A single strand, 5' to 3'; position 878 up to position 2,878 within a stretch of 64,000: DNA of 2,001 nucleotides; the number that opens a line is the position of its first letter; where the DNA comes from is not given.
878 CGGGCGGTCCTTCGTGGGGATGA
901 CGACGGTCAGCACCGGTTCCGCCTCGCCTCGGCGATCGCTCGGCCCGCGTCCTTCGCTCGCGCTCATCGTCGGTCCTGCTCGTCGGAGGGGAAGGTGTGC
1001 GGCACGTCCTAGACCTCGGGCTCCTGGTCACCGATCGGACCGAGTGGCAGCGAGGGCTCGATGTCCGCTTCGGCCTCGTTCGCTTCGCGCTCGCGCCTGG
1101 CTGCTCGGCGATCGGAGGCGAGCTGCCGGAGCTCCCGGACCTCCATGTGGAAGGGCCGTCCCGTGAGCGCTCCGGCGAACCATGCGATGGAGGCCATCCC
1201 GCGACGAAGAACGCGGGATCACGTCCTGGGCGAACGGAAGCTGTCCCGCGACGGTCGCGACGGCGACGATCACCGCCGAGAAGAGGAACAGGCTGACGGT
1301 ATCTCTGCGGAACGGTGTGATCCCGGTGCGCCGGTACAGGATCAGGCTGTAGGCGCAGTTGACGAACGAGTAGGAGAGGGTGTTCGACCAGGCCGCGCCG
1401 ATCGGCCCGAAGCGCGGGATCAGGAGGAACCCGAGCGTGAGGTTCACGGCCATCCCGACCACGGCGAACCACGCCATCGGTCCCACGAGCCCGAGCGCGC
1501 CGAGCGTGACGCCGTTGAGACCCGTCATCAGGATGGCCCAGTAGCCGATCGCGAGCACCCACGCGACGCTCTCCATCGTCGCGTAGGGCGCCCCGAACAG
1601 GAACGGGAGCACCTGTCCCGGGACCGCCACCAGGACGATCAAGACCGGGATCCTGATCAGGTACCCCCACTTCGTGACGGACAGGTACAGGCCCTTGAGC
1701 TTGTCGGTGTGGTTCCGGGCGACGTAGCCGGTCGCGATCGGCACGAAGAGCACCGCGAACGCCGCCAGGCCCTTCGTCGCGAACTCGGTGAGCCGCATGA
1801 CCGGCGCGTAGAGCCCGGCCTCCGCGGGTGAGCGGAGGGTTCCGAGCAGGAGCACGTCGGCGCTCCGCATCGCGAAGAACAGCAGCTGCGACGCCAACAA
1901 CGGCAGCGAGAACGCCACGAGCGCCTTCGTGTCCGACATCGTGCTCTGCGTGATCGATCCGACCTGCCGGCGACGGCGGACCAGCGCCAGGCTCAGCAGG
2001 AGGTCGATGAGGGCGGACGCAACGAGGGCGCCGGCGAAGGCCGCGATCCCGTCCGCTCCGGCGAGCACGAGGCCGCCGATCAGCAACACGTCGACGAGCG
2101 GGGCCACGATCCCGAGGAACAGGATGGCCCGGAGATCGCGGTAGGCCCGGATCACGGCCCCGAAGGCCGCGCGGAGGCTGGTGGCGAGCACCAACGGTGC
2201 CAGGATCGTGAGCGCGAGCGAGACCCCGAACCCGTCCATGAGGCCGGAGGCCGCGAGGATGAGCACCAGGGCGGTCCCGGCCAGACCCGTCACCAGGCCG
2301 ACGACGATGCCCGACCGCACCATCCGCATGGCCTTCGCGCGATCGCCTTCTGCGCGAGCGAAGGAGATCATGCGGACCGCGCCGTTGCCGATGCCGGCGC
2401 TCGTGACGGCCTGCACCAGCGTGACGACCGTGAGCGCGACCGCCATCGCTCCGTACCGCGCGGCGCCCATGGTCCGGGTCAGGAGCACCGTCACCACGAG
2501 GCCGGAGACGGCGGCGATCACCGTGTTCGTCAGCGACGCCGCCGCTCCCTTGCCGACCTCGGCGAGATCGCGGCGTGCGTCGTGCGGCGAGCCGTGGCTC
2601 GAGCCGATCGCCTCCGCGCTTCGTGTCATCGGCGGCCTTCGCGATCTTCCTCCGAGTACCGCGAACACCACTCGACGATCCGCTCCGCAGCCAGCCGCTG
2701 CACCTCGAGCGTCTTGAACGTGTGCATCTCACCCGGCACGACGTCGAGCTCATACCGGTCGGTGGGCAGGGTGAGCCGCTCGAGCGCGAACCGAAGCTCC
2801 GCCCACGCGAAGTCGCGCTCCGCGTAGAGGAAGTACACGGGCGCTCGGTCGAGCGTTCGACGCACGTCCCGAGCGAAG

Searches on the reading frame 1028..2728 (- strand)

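Call 81: search_protein_families(library=ncbifam, proteins=[window:1028-2728:-], max_evalue=0.00001)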
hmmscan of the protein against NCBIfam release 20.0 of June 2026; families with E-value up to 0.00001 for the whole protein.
window:1028-2728:- (566 aa): 3 families
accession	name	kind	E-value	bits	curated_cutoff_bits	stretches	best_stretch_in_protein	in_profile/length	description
NF050818.1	PolSacchBiosHfsF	equivalog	1.6e-07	30.8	700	1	66-493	10-431/468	polysaccharide biosynthesis protein HfsF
NF007773.0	PRK10459.1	equivalog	4.3e-06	26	273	1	64-394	13-332/492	MOP flippase family protein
NF047674.1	TeichurnBiosyTuaB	equivalog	4.8e-06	25.9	580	1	60-413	10-352/469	teichuronic acid biosynthesis protein TuaB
